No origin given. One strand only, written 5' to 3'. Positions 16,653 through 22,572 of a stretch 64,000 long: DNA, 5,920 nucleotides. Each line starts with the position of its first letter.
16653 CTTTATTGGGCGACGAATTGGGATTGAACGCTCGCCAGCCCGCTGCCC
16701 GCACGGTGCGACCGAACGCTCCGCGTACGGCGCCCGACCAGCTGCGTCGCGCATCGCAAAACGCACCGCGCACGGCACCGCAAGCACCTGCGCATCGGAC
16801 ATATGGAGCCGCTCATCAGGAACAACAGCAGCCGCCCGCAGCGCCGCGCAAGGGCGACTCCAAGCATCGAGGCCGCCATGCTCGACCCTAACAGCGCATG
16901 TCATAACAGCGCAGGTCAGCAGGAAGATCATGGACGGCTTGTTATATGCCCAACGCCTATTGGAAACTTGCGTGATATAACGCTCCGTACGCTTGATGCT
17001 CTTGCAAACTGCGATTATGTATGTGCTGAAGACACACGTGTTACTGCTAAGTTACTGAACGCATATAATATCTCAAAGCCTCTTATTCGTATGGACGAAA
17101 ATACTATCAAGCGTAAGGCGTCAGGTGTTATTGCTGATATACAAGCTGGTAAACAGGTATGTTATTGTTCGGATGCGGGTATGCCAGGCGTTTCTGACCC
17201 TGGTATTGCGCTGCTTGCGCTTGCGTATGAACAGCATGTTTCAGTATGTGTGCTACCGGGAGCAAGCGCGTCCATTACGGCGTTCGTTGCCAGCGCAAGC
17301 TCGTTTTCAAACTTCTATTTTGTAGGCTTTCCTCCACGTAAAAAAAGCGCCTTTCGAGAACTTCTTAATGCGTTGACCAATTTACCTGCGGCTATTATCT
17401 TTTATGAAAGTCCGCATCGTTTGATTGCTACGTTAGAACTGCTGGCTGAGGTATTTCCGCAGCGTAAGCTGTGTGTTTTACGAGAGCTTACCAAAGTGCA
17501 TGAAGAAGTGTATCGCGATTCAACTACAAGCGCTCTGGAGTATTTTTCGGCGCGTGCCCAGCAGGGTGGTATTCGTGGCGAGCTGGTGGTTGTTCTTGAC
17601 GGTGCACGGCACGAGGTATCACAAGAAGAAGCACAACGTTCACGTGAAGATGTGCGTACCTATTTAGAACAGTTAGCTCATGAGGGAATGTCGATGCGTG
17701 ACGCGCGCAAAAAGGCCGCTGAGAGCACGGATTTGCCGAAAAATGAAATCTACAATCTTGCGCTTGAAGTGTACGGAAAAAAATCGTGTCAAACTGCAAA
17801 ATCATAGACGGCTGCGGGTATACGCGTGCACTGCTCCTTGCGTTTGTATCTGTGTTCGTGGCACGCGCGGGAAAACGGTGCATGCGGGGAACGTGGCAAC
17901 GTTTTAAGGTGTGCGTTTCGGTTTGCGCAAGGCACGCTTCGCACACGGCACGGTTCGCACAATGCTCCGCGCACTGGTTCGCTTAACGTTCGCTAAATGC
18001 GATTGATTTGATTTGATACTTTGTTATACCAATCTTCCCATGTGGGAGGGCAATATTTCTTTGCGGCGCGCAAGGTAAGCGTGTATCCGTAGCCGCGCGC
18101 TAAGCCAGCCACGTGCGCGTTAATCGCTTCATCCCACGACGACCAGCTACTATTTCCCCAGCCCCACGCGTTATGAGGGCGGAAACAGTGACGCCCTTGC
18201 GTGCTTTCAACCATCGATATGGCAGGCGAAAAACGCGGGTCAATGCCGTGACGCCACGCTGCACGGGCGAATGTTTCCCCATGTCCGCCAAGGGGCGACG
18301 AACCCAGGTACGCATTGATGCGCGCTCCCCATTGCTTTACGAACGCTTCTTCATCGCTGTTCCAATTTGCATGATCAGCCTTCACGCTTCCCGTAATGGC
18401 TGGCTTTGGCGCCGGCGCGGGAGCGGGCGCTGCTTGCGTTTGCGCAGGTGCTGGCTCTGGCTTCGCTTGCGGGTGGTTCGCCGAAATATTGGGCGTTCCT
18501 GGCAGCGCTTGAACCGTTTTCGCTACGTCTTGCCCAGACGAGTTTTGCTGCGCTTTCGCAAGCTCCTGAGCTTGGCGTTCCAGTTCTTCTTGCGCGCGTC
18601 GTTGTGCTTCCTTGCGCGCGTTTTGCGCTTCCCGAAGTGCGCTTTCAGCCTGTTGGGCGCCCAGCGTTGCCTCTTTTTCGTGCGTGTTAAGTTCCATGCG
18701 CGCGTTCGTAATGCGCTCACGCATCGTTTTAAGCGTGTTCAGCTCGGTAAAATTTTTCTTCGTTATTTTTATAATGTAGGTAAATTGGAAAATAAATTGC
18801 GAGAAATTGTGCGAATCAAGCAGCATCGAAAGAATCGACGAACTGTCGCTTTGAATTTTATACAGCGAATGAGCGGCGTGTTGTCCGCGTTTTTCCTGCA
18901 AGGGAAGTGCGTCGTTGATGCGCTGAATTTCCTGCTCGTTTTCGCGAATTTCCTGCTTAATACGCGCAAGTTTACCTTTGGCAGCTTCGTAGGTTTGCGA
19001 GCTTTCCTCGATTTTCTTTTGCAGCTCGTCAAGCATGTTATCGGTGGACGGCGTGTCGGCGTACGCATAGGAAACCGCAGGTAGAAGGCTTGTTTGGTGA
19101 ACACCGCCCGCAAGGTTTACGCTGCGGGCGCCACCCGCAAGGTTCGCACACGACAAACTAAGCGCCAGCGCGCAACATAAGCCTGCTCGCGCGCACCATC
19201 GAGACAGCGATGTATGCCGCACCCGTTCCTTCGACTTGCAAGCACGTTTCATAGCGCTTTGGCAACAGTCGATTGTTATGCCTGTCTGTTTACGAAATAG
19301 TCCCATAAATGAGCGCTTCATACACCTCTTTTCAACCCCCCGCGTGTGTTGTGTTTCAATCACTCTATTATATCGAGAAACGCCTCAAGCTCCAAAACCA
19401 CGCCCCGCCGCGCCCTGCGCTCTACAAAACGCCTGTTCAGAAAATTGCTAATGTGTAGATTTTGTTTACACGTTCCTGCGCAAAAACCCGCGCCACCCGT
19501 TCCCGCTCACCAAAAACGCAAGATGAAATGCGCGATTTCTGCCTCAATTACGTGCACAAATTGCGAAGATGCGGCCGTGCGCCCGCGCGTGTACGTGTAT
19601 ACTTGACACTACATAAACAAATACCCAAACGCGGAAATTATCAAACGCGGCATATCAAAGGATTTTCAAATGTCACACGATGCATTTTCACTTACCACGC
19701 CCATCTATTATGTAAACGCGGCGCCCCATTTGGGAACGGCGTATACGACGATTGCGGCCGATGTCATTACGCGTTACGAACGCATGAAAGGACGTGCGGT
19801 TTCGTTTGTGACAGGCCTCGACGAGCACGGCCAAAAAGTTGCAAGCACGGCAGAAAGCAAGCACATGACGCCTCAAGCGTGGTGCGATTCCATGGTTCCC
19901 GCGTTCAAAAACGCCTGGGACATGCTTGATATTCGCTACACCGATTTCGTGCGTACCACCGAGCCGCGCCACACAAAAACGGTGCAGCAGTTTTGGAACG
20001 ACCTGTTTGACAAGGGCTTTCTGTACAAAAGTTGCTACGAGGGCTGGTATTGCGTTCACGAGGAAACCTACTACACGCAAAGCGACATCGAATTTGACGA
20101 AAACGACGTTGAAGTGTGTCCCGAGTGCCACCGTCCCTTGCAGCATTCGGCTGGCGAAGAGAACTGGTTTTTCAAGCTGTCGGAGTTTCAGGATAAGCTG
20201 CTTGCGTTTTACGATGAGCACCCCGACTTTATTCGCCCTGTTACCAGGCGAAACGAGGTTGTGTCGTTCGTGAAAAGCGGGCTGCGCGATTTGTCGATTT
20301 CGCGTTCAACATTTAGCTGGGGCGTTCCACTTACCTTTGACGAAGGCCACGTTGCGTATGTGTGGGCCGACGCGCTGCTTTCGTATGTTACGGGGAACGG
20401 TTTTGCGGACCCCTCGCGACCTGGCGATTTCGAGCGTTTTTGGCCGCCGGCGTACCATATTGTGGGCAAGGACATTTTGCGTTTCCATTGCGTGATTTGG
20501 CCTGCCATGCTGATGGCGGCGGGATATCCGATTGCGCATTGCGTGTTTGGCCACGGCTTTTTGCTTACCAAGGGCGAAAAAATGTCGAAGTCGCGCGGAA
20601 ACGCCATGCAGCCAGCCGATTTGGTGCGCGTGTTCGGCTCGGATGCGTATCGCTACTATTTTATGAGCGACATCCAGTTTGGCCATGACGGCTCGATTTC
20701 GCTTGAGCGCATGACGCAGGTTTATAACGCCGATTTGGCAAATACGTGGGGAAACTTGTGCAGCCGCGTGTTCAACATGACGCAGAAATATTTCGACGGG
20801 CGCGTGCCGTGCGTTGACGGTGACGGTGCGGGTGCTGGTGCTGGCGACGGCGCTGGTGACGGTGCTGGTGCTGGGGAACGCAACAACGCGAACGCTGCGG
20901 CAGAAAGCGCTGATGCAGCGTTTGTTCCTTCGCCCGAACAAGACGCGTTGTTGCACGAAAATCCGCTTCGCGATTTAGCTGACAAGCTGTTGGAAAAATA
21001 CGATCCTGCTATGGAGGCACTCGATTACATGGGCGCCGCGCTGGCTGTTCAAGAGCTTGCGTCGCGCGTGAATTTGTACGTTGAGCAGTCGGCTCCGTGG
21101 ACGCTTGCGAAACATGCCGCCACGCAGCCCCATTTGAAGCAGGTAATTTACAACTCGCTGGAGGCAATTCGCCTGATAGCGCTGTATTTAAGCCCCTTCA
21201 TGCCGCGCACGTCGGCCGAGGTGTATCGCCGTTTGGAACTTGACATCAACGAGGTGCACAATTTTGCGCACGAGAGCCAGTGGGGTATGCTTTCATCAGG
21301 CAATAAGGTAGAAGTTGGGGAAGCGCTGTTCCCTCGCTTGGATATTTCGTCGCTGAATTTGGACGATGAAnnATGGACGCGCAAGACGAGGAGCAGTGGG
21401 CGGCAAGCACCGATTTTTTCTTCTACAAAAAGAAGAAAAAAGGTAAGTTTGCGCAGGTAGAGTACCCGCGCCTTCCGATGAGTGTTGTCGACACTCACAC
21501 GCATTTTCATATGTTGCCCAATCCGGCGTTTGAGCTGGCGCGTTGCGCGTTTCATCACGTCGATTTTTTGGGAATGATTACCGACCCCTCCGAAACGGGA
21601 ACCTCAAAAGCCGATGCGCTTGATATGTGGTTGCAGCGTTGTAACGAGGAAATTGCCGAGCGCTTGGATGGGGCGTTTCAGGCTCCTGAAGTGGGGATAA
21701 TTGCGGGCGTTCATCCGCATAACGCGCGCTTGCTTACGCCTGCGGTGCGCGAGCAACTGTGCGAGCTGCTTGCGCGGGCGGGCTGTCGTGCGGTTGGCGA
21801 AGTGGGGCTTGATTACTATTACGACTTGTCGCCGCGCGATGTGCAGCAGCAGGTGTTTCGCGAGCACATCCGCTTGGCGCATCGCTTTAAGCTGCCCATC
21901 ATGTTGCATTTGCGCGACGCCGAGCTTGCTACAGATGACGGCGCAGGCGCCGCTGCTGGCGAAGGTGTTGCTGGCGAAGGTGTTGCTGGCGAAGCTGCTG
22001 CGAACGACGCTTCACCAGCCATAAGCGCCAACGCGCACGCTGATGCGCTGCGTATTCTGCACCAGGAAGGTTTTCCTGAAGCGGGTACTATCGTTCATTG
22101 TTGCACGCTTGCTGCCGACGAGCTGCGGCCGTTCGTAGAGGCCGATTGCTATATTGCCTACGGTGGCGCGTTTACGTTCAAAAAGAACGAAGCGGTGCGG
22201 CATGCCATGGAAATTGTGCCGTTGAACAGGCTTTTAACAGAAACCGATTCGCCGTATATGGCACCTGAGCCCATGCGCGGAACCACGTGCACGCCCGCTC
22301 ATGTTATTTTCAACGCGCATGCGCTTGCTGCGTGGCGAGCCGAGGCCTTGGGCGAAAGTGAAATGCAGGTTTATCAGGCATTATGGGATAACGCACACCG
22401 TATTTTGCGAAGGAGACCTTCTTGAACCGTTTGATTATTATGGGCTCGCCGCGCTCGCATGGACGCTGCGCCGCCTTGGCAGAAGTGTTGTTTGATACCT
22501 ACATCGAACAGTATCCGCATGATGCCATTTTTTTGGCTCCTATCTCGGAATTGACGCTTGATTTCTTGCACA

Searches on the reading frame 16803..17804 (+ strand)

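Call 15: search_protein_families(library=ncbifam, proteins=[window:16803-17804:+], max_evalue=0.00001)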
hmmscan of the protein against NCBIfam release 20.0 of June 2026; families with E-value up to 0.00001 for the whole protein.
window:16803-17804:+ (334 aa): 2 families
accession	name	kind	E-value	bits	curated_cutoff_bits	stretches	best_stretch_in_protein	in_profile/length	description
TIGR00096.1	TIGR00096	equivalog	9.1e-69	231.9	167.9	1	46-321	2-272/275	16S rRNA (cytidine(1402)-2'-O)-methyltransferase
NF011570.0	PRK14994.1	equivalog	4.3e-51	173.9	502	1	40-323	8-284/287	16S rRNA (cytidine(1402)-2'-O)-methyltransferase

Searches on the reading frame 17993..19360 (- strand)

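Call 15: search_protein_families(library=ncbifam, proteins=[window:17993-19360:-], max_evalue=0.00001)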
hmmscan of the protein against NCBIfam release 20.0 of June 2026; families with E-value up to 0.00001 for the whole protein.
window:17993-19360:- (455 aa): 3 families
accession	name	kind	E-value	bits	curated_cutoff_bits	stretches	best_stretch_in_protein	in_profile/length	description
NF046048.1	NlpC_P60_DIP1281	equivalog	7e-07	28.4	517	1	88-323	34-269/587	DIP1281 family NlpC/P60 protein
TIGR01069.2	mutS2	equivalog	2.3e-06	26.3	400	0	91-172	114-193/790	endonuclease MutS2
NF033930.1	pneumo_PspA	exception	3.4e-06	26.1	850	1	111-338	174-401/659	pneumococcal surface protein A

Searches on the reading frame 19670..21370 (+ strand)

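Call 15: search_protein_families(library=ncbifam, proteins=[window:19670-21370:+], max_evalue=0.00001)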
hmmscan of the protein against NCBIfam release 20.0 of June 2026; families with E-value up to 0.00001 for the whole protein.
window:19670-21370:+ (567 aa): 19 families
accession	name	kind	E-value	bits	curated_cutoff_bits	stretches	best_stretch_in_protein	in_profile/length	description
NF008900.0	PRK12267.1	equivalog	2.9e-185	617.5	598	2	3-381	3-376/648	methionine--tRNA ligase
TIGR00398.1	metG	equivalog_domain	8.7e-144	480.1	336.35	1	7-557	2-529/530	methionine--tRNA ligase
NF008860.0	PRK11893.2-2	equivalog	1.5e-118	397.3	761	3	6-242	3-260/583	methionine--tRNA ligase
NF001100.0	PRK00133.1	equivalog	2.4e-96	323.8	587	2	163-560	187-534/676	methionine--tRNA ligase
NF009687.0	PRK13208.1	equivalog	1.2e-28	99.8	738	2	227-539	457-716/801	valine--tRNA ligase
TIGR00422.1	valS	equivalog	1.2e-28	99.7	612.1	2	237-353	459-575/863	valine--tRNA ligase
TIGR00392.1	ileS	equivalog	1.9e-23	82.6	621.4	2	292-356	598-662/861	isoleucine--tRNA ligase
TIGR00396.1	leuS_bact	equivalog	1e-22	80.1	548.4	1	14-181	39-204/843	leucine--tRNA ligase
NF004349.1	PRK05729.1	equivalog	5.3e-22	77.9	704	1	250-525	460-686/860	valine--tRNA ligase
NF008957.0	PRK12300.1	subfamily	2.2e-15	55.7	677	2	4-62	32-90/946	leucine--tRNA ligase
TIGR00435.1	cysS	equivalog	2.6e-15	56.5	340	1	18-124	34-140/466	cysteine--tRNA ligase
TIGR00395.1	leuS_arch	equivalog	1.1e-14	53.5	648.5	1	253-347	567-663/938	leucine--tRNA ligase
NF000540.1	alt_ValS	exception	3e-14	51.9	900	1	250-348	518-617/827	valine--tRNA ligase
NF011492.0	PRK14900.1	equivalog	6.2e-13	47.5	1783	1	248-371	474-598/1044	valine--tRNA ligase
NF008859.0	PRK11893.2-1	equivalog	7.4e-13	48.2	553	0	150-331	173-356/498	methionine--tRNA ligase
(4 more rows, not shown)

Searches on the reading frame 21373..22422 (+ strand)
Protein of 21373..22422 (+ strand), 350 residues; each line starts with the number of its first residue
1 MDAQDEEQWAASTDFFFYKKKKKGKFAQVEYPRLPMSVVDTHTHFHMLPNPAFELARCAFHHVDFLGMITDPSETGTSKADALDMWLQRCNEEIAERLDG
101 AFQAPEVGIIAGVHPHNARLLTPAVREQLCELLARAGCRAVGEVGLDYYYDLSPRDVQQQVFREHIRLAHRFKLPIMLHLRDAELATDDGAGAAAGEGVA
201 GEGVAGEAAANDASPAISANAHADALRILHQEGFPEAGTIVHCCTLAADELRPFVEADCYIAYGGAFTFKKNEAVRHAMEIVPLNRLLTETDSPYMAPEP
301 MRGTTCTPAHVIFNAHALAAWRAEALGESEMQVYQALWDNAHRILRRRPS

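Call 15: search_protein_families(library=ncbifam, proteins=[window:21373-22422:+], max_evalue=0.00001)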
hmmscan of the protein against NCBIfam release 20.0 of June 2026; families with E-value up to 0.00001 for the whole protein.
window:21373-22422:+ (350 aa): 5 families
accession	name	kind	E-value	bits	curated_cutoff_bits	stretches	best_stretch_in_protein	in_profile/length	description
TIGR00010.1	TIGR00010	subfamily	6.4e-49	166.7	206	2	220-345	131-251/253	YchF/TatD family DNA exonuclease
NF008075.0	PRK10812.1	equivalog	4.8e-35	121.1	438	2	219-327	132-240/265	metal-dependent hydrolase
NF007745.0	PRK10425.1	equivalog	2.6e-24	85.8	395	2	103-183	51-131/260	3'-5' ssDNA/RNA exonuclease TatD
NF008522.0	PRK11449.1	equivalog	4.5e-16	58.8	481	2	111-182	63-136/259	metal-dependent hydrolase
NF041926.1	QatD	equivalog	9.1e-14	51.2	230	1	218-335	121-234/239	Qat anti-phage system TatD family nuclease QatD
